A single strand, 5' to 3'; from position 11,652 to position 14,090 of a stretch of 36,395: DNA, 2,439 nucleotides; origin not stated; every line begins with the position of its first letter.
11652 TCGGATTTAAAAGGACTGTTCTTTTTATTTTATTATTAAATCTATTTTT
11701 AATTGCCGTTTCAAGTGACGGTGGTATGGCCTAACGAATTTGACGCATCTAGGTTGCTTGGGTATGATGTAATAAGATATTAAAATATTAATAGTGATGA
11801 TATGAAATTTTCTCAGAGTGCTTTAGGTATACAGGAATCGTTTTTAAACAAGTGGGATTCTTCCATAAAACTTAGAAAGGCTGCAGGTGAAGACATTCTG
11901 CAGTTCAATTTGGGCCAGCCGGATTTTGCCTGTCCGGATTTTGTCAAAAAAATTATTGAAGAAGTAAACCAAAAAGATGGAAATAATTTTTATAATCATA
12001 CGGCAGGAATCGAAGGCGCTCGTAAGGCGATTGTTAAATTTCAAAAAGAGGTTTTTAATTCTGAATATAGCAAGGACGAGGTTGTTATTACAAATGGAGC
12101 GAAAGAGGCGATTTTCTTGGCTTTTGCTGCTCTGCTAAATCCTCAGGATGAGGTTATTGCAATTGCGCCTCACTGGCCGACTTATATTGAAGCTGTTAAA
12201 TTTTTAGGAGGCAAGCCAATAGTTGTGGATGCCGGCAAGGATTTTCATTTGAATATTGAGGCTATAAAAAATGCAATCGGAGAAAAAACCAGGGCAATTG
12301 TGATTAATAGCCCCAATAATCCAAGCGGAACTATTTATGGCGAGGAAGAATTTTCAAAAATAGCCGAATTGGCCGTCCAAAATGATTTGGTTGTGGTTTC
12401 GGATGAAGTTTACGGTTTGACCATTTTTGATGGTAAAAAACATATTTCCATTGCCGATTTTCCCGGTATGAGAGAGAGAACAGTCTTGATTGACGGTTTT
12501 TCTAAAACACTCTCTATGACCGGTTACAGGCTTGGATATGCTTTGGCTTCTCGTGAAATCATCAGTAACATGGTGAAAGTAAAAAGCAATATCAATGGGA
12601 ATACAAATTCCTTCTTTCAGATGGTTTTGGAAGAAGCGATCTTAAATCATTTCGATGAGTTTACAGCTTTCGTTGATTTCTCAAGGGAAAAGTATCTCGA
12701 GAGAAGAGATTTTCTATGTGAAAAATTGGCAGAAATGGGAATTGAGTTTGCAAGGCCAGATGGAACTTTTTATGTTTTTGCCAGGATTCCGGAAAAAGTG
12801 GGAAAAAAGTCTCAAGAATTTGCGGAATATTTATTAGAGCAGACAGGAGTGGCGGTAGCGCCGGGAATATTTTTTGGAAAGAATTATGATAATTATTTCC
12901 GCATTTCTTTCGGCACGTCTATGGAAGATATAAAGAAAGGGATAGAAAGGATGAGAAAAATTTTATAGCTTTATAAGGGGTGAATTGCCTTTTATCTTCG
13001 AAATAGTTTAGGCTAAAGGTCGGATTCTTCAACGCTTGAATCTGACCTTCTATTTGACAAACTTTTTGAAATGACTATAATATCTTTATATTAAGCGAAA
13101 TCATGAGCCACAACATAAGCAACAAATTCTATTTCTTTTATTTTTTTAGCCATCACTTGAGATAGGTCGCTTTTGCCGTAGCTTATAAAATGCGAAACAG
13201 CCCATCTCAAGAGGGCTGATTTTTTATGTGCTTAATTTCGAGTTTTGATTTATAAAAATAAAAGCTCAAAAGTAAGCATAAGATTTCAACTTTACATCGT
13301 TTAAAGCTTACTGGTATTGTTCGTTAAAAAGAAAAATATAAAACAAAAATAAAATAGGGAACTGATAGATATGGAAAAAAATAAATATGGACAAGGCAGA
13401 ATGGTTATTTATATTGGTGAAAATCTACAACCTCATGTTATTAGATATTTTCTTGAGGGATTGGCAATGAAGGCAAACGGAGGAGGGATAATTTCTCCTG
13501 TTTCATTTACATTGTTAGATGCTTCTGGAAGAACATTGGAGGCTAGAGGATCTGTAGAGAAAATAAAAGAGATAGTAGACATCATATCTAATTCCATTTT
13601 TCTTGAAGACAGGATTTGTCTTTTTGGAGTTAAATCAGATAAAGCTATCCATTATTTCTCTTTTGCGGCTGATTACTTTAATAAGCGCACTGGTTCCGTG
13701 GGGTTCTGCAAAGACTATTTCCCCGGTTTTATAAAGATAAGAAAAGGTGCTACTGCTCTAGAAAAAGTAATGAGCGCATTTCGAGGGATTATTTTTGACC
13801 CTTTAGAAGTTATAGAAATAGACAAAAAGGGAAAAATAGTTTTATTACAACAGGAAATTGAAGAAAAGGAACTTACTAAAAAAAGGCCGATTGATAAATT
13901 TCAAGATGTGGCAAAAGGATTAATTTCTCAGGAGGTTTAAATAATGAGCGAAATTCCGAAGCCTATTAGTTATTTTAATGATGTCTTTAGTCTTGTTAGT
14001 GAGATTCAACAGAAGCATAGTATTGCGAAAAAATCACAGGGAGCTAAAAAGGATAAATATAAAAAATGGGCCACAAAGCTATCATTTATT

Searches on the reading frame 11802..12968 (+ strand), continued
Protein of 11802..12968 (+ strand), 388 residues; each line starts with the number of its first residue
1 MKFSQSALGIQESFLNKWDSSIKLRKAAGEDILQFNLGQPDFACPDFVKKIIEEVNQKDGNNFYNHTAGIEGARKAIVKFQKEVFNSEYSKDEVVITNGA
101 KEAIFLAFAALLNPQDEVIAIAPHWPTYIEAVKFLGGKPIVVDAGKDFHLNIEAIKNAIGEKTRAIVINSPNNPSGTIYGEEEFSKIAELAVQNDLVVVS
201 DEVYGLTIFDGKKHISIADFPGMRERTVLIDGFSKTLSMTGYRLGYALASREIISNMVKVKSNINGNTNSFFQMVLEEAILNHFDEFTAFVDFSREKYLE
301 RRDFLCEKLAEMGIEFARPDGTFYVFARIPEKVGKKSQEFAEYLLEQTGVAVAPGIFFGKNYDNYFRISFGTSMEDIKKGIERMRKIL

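Call 46: find_encoding_contigs(protein=P0024, flank=8000, max_places=2)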
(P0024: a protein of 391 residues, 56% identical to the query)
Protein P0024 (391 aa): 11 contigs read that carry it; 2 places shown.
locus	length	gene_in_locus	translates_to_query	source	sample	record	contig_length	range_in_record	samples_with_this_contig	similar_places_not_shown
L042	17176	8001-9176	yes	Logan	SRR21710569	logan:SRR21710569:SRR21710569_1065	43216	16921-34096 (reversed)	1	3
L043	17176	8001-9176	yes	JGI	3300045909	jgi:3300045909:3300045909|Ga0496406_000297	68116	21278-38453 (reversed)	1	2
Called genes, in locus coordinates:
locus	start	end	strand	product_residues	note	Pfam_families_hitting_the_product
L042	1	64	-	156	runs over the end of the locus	PF08010:Phage_30_3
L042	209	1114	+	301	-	PF09863:DUF2090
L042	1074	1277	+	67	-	-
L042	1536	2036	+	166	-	PF00011:HSP20, PF17886:ArsA_HSP20 (weak)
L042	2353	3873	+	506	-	-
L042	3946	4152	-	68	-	PF04070:DUF378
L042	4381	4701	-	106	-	-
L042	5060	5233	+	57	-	-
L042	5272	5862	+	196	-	PF04542:Sigma70_r2, PF08281:Sigma70_r4_2, PF04545:Sigma70_r4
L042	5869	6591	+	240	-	-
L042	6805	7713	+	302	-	-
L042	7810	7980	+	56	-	-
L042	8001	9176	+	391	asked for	PF00155:Aminotran_1_2, PF01041:DegT_DnrJ_EryC1, PF01053:Cys_Met_Meta_PP (weak), PF00266:Aminotran_5, PF01212:Beta_elim_lyase (weak)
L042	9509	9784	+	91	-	-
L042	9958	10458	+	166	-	-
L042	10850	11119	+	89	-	-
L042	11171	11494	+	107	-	-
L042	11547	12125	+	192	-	-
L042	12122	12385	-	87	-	-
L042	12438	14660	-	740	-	PF01751:Toprim, PF01131:Topoisom_bac, PF01396:Zn_ribbon_Top1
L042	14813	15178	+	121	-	-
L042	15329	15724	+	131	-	-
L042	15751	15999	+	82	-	-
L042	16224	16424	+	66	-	-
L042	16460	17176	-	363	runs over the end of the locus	PF02481:DNA_processg_A, PF17782:WHD_DprA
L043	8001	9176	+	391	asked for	PF00155:Aminotran_1_2, PF01041:DegT_DnrJ_EryC1, PF01053:Cys_Met_Meta_PP (weak), PF00266:Aminotran_5, PF01212:Beta_elim_lyase (weak)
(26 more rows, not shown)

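Call 53: search_protein_families(library=pfam, proteins=[L031:13410-14531:+, L031:14636-15583:+, L035:9497-10015:+, L040:7723-8310:+, L035:10550-10861:+, L041:11841-12416:+, L041:13153-13761:+, L002:12777-13271:+, L042:9958-10458:+], max_evalue=1)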
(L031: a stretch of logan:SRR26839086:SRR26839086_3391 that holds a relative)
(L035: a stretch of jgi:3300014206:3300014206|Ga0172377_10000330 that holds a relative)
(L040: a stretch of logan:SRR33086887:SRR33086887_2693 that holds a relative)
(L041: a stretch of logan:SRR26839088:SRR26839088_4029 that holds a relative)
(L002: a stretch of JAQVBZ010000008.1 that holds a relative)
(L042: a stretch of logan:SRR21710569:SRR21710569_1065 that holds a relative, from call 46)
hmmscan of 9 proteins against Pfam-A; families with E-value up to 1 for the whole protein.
L031:13410-14531:+ (373 aa): 0 families

L031:14636-15583:+ (315 aa): 1 family
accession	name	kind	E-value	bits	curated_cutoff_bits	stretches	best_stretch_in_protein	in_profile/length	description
PF04389.22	Peptidase_M28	-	3.2e-07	30.7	21.3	1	158-217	11-69/193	Peptidase family M28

L035:9497-10015:+ (172 aa): 0 families

L040:7723-8310:+ (195 aa): 1 family
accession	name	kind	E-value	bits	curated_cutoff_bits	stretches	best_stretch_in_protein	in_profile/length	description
PF22625.2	ECR1_N_2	-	0.14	12.4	27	1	63-83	15-35/51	Exosome RNA binding protein RRP4 N-terminal domain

L035:10550-10861:+ (103 aa): 2 families
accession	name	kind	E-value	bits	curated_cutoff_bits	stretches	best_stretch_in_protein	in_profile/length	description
PF21655.3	L544_NTransf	-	0.048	14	27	1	14-55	92-133/193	L544, nucleotidyltransferase domain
PF20423.3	AceK_regulatory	-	0.11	12.1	25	1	11-67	62-119/302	Isocitrate dehydrogenase kinase/phosphatase (AceK), regulatory domain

L041:11841-12416:+ (191 aa): 0 families

L041:13153-13761:+ (203 aa): 0 families

L002:12777-13271:+ (164 aa): 1 family
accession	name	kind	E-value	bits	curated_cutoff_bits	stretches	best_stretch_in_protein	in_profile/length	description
PF05153.21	MIOX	-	0.11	12.5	25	1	6-75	48-115/249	Myo-inositol oxygenase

L042:9958-10458:+ (166 aa): 0 families

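Call 54: search_protein_families(library=ncbifam, proteins=[L031:13410-14531:+, L031:14636-15583:+, window:11802-12968:+, L001:11491-12690:+, L041:10666-11844:+], max_evalue=0.01)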
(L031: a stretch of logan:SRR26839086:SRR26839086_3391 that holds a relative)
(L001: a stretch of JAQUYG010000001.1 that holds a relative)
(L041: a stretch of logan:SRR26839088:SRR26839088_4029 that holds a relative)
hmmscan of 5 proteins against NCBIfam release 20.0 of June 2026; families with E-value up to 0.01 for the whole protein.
L031:13410-14531:+ (373 aa): 0 families

L031:14636-15583:+ (315 aa): 0 families

window:11802-12968:+ (388 aa): 94 families (the best 25 are shown)
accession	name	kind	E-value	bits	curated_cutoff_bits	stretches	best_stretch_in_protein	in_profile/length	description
NF041091.1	asp_aminotase_Arch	equivalog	2.9e-99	332.4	550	1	10-387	7-374/376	aspartate aminotransferase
NF005817.0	PRK07683.1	equivalog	7.9e-89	298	575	1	29-387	27-380/387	aminotransferase A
NF041364.1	GntC_guanitoxin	equivalog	3e-86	289.5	415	1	38-386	6-355/356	guanitoxin biosynthesis PLP-dependent (S)-gamma-hydroxy-L-arginine cyclodehydratase GntC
NF005588.0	PRK07309.1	equivalog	4e-83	279.5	576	1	9-386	13-384/391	pyridoxal phosphate-dependent aminotransferase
NF005816.0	PRK07682.1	equivalog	3.4e-80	269.5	620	1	29-387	28-382/390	aminotransferase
NF006229.0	PRK08361.1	equivalog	3.8e-77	259.9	624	1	29-388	32-388/391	aspartate aminotransferase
NF006756.0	PRK09276.1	subfamily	1.1e-75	255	507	1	17-387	18-385/387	LL-diaminopimelate aminotransferase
NF004769.0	PRK06107.1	equivalog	1e-74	251.7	617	1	25-386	28-396/402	aspartate transaminase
NF005855.0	PRK07777.1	equivalog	1.2e-74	252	553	1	35-386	31-386/391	pyridoxal phosphate-dependent aminotransferase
NF004975.0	PRK06348.1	equivalog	8.9e-74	248.8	549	1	27-387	26-382/384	pyridoxal phosphate-dependent aminotransferase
TIGR03540.1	DapC_direct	equivalog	9.7e-74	248.6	593.25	1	19-386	18-382/383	LL-diaminopimelate aminotransferase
NF004770.0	PRK06108.1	subfamily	1.7e-71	241.1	422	1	29-388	35-392/396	pyridoxal phosphate-dependent aminotransferase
NF005744.0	PRK07568.1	subfamily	1.7e-69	234.6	389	1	1-385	1-387/398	pyridoxal phosphate-dependent aminotransferase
NF005305.0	PRK06836.1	equivalog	3.9e-69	233.8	376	1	19-387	22-390/396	pyridoxal phosphate-dependent aminotransferase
NF006569.0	PRK09082.1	subfamily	3.1e-68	230.6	420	1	32-387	32-386/386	methionine aminotransferase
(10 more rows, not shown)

L001:11491-12690:+ (399 aa): 82 families (the best 25 are shown)
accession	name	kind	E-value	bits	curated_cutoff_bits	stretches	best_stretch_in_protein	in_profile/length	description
NF041091.1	asp_aminotase_Arch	equivalog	4.6e-80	269.3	550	1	14-388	13-373/376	aspartate aminotransferase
NF005816.0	PRK07682.1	equivalog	4.4e-68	229.7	620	1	22-392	23-385/390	aminotransferase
NF041364.1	GntC_guanitoxin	equivalog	7.9e-65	219.1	415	1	33-388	3-355/356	guanitoxin biosynthesis PLP-dependent (S)-gamma-hydroxy-L-arginine cyclodehydratase GntC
NF005817.0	PRK07683.1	equivalog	5.5e-64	216.3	575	1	19-393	19-384/387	aminotransferase A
NF004975.0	PRK06348.1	equivalog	2.1e-62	211.3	549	1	19-390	20-383/384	pyridoxal phosphate-dependent aminotransferase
NF004770.0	PRK06108.1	subfamily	4.3e-61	206.9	422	1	20-388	28-390/396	pyridoxal phosphate-dependent aminotransferase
NF005588.0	PRK07309.1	equivalog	7.5e-60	202.9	576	1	29-389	31-385/391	pyridoxal phosphate-dependent aminotransferase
NF006229.0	PRK08361.1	equivalog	4.4e-57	193.9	624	1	28-389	33-387/391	aspartate aminotransferase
NF005305.0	PRK06836.1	equivalog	1.3e-55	189.2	376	1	19-390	25-391/396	pyridoxal phosphate-dependent aminotransferase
NF005744.0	PRK07568.1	subfamily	1.6e-55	188.6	389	1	3-388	5-388/398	pyridoxal phosphate-dependent aminotransferase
NF004769.0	PRK06107.1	equivalog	5.1e-55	186.9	617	1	8-388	13-396/402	aspartate transaminase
TIGR03540.1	DapC_direct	equivalog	5.8e-55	186.8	593.25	1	16-388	17-382/383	LL-diaminopimelate aminotransferase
NF006756.0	PRK09276.1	subfamily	8.9e-55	186.2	507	1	15-389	18-385/387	LL-diaminopimelate aminotransferase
NF005601.0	PRK07337.1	equivalog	8.9e-50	169.9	496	1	22-390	29-392/394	pyridoxal phosphate-dependent aminotransferase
NF006230.0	PRK08363.1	equivalog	1.7e-49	168.7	534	1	15-392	17-394/398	alanine aminotransferase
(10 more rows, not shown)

L041:10666-11844:+ (392 aa): 83 families (the best 25 are shown)
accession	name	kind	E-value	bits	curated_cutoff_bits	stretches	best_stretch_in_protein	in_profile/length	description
NF041091.1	asp_aminotase_Arch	equivalog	1.8e-68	231.1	550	1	8-376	13-373/376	aspartate aminotransferase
NF041364.1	GntC_guanitoxin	equivalog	2e-63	214.5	415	1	30-375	6-354/356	guanitoxin biosynthesis PLP-dependent (S)-gamma-hydroxy-L-arginine cyclodehydratase GntC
NF005816.0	PRK07682.1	equivalog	7.1e-61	205.9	620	1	24-381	31-386/390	aminotransferase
NF005588.0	PRK07309.1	equivalog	1e-59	202.4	576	1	23-379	31-387/391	pyridoxal phosphate-dependent aminotransferase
NF004770.0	PRK06108.1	subfamily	3.4e-59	200.7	422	1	23-379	37-393/396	pyridoxal phosphate-dependent aminotransferase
NF005817.0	PRK07683.1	equivalog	7.9e-56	189.4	575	1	18-379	24-382/387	aminotransferase A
NF004975.0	PRK06348.1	equivalog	1.8e-52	178.6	549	1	42-375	46-380/384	pyridoxal phosphate-dependent aminotransferase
NF005305.0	PRK06836.1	equivalog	1e-50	173.1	376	1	28-380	40-393/396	pyridoxal phosphate-dependent aminotransferase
TIGR03540.1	DapC_direct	equivalog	2.9e-49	168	593.25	1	12-375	19-381/383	LL-diaminopimelate aminotransferase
NF005855.0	PRK07777.1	equivalog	3.9e-48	164.7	553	1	30-365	36-375/391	pyridoxal phosphate-dependent aminotransferase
NF006756.0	PRK09276.1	subfamily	4.6e-48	164.1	507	1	14-376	23-384/387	LL-diaminopimelate aminotransferase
NF005601.0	PRK07337.1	equivalog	5.9e-48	163.9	496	1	20-378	33-392/394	pyridoxal phosphate-dependent aminotransferase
NF004769.0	PRK06107.1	equivalog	1.1e-47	162.7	617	1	20-380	31-400/402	aspartate transaminase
NF006229.0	PRK08361.1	equivalog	1.1e-46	159.6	624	1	23-376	34-386/391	aspartate aminotransferase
NF006514.0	PRK08960.1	equivalog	2.2e-44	151.9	554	1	19-379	29-386/388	pyridoxal phosphate-dependent aminotransferase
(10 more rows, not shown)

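Call 85: find_encoding_contigs(protein=P0027, flank=8000, max_places=1)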
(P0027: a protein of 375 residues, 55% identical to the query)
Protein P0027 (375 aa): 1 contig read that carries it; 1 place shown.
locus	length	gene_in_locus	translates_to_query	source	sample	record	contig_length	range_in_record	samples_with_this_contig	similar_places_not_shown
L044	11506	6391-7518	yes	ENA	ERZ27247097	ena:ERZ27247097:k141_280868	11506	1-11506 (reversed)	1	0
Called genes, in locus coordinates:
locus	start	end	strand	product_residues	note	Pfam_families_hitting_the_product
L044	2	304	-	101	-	?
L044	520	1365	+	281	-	PF09863:DUF2090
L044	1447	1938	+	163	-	PF00011:HSP20, PF17886:ArsA_HSP20 (weak)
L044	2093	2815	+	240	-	PF08713:DNA_alkylation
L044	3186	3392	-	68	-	PF04070:DUF378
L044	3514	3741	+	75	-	-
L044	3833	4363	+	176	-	PF04542:Sigma70_r2, PF08281:Sigma70_r4_2, PF04545:Sigma70_r4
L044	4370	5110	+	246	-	-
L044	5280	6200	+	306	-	-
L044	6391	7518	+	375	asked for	PF00155:Aminotran_1_2, PF01053:Cys_Met_Meta_PP, PF00266:Aminotran_5 (faint), PF01041:DegT_DnrJ_EryC1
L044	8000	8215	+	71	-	-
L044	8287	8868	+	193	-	-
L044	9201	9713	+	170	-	-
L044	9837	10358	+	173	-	-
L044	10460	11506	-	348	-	?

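Call 86: find_encoding_contigs(protein=P0031, flank=8000, max_places=1)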
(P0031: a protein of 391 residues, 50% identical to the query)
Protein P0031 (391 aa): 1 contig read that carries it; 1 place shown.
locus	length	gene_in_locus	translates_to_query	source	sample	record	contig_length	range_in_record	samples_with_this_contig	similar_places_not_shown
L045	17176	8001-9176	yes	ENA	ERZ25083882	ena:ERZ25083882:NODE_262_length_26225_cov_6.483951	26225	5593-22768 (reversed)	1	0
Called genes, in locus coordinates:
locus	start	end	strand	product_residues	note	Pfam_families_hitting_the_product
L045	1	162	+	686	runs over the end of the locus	PF02629:CoA_binding, PF13380:CoA_binding_2, PF13607:Succ_CoA_lig, PF19045:Ligase_CoA_2, PF13549:ATP-grasp_5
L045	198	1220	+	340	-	PF04087:DUF389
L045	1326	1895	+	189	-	PF01558:POR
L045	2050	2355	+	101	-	PF13187:Fer4_9 (faint), PF00037:Fer4 (weak), PF12797:Fer4_2 (faint), PF12837:Fer4_6 (weak), PF13237:Fer4_10 (weak), PF14697:Fer4_21, PF12838:Fer4_7, PF00037:Fer4 (weak), +2 more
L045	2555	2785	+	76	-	-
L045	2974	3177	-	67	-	-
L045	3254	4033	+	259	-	PF01790:LGT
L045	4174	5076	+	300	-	-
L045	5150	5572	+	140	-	-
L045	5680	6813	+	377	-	PF13439:Glyco_transf_4, PF13579:Glyco_trans_4_4, PF20706:GT4-conflict, PF00534:Glycos_transf_1, PF13692:Glyco_trans_1_4, PF13524:Glyco_trans_1_2 (weak)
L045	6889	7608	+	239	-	PF00535:Glycos_transf_2, PF10111:Glyco_tranf_2_2 (weak), PF13641:Glyco_tranf_2_3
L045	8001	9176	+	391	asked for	PF00155:Aminotran_1_2, PF00266:Aminotran_5, PF01041:DegT_DnrJ_EryC1, PF01053:Cys_Met_Meta_PP (faint)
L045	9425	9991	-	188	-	PF00800:PDT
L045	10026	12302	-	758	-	PF01751:Toprim, PF01131:Topoisom_bac, PF01396:Zn_ribbon_Top1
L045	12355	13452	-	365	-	PF02481:DNA_processg_A, PF17782:WHD_DprA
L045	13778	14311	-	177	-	PF01195:Pept_tRNA_hydro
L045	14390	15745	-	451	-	PF03816:LytR_cpsA_psr, PF13399:LytR_C (weak)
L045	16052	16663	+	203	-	PF10502:Peptidase_S26, PF00717:Peptidase_S24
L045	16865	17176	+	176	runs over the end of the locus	PF02525:Flavodoxin_2, PF03358:FMN_red, PF12724:Flavodoxin_5 (faint)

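Call 87: find_encoding_contigs(protein=P0028, flank=8000, max_places=1)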
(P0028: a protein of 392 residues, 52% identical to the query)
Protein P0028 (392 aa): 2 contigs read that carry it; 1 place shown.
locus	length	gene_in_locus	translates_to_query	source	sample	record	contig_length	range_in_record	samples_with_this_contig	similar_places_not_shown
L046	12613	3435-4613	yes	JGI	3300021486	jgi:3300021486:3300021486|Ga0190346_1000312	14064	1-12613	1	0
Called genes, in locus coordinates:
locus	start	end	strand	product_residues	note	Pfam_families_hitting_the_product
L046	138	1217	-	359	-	PF04389:Peptidase_M28 (weak), PF05343:Peptidase_M42 (faint), PF01546:Peptidase_M20, PF07687:M20_dimer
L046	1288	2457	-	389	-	PF02655:ATP-grasp_3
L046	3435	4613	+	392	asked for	PF00155:Aminotran_1_2, PF01041:DegT_DnrJ_EryC1 (weak), PF04864:Alliinase_C (weak)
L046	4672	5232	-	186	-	PF00800:PDT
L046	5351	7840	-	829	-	PF26449:DUF8128, PF01935:DUF87, PF10412:TrwB_AAD_bind (faint)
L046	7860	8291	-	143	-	-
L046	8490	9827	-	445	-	-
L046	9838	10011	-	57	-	-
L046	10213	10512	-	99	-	PF18908:DUF5663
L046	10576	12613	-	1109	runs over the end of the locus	-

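Call 100: search_solved_structures(query=L031:13410-14531:+, max_evalue=1)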
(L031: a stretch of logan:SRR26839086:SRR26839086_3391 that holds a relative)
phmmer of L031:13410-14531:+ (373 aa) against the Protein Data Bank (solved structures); distinct sequences matched with E-value up to 1: 4.
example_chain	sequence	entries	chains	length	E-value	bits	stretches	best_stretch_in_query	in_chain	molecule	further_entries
2d5u_A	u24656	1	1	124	0.63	12.2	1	125-182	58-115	N-glycanase 1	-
2hpl_A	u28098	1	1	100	0.68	12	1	125-182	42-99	PNGase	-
2hpj_A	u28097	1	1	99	0.85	11.7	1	125-181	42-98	PNGase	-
2cm0_A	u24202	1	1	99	0.86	11.7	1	123-179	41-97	PEPTIDE N-GLYCANASE HOMOLOG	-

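Call 101: search_protein_families(library=phrogs, proteins=[L031:13410-14531:+, L035:9497-10015:+, L002:12777-13271:+], max_evalue=0.01)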
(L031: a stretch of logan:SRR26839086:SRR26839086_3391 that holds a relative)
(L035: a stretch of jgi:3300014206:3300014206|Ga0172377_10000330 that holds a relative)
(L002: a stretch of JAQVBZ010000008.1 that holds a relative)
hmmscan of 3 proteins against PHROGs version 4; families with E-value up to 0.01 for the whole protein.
L031:13410-14531:+ (373 aa): 0 families

L035:9497-10015:+ (172 aa): 0 families

L002:12777-13271:+ (164 aa): 0 families

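Call 102: search_protein_families(library=padloc, proteins=[L031:13410-14531:+, L035:9497-10015:+, L002:12777-13271:+], max_evalue=0.01)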
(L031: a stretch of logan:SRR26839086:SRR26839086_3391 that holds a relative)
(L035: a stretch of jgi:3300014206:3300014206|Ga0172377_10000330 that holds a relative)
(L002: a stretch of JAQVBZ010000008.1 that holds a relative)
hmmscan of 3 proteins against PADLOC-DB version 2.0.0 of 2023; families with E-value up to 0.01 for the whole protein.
L031:13410-14531:+ (373 aa): 0 families

L035:9497-10015:+ (172 aa): 0 families

L002:12777-13271:+ (164 aa): 0 families

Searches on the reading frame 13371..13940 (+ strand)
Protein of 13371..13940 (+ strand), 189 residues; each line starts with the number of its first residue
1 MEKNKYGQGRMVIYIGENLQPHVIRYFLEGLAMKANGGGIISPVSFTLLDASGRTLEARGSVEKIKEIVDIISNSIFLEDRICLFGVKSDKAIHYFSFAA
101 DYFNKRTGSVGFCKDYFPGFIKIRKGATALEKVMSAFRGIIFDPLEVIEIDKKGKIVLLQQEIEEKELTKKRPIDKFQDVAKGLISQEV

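Call 11: search_protein_families(library=pfam, proteins=[window:13371-13940:+], max_evalue=0.01)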
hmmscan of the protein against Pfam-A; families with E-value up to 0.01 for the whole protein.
window:13371-13940:+ (189 aa): 0 families

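Call 15: find_homologous_proteins(query=window:13371-13940:+)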
Query window:13371-13940:+ (189 aa): 1 proteins with E <= 0.001 among 131 candidates.
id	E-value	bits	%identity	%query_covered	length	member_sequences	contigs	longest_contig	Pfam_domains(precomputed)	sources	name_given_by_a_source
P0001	5.0e-116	403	99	100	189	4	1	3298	-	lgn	-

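Call 18: find_encoding_contigs(protein=P0001, flank=10000)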
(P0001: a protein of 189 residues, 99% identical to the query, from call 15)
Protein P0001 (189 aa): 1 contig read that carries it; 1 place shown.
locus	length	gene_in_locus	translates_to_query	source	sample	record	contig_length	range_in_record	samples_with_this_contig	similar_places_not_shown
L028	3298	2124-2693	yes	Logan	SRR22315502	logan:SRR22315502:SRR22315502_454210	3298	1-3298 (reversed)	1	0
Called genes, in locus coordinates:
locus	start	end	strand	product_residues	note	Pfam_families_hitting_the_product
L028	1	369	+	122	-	?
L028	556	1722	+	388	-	PF00155:Aminotran_1_2, PF00266:Aminotran_5 (weak), PF01041:DegT_DnrJ_EryC1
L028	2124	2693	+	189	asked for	-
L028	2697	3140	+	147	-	-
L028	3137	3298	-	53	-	?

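Call 54: search_protein_families(library=ncbifam, proteins=[window:13371-13940:+], max_evalue=0.01)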
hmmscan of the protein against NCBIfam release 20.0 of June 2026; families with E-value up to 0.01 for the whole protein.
window:13371-13940:+ (189 aa): 0 families

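Call 80: search_protein_representatives(protein=window:13371-13940:+)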
Query: 189 residues. Proteins with E-value up to 0.001 (for the whole library): 4; up to 1e-10: 3; up to 1e-30: 1. The best 4 are listed.
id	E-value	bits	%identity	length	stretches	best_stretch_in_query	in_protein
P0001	1.6e-116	402.7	99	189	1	1-189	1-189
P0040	3.2e-25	105.2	42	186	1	9-159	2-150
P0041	2.2e-19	86.2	26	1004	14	8-56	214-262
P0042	9.9e-05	38.5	27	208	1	1-144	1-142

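Call 83: predict_structure(protein=window:13371-13940:+)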
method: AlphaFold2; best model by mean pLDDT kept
length: 189 residues; sequences in the alignment: 1
mean_pLDDT: 41.0   pTM: 0.37
mean pLDDT of the five models: 41.0, 39.8, 39.2, 32.4, 30.9
residues with pLDDT >= 90: 0; 70-90: 0; 50-70: 35; < 50: 154
segments of 3 or more residues with pLDDT < 50: 1-20, 38-62, 67-93, 109-189
pLDDT, mean of each block of 10 residues (from residue 1): 29 43 57 51 39 45 49 34 40 54 56 41 40 39 34 37 30 33 31
secondary structure, 60 per line:
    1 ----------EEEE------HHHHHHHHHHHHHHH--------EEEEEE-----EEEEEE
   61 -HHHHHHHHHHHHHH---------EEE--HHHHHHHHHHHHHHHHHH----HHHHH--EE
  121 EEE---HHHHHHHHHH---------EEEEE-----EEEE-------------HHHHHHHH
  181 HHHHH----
elements in order: E11-14 H21-35 E44-49 E55-60 H62-75 E85-87 H90-107 H112-116 E119-123 H127-136 E146-150 E156-159 H173-185

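Call 101: search_protein_families(library=phrogs, proteins=[window:13371-13940:+], max_evalue=0.01)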
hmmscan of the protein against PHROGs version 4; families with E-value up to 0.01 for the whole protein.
window:13371-13940:+ (189 aa): 0 families

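Call 102: search_protein_families(library=padloc, proteins=[window:13371-13940:+], max_evalue=0.01)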
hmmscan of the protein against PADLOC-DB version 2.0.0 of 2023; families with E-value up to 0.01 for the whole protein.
window:13371-13940:+ (189 aa): 0 families
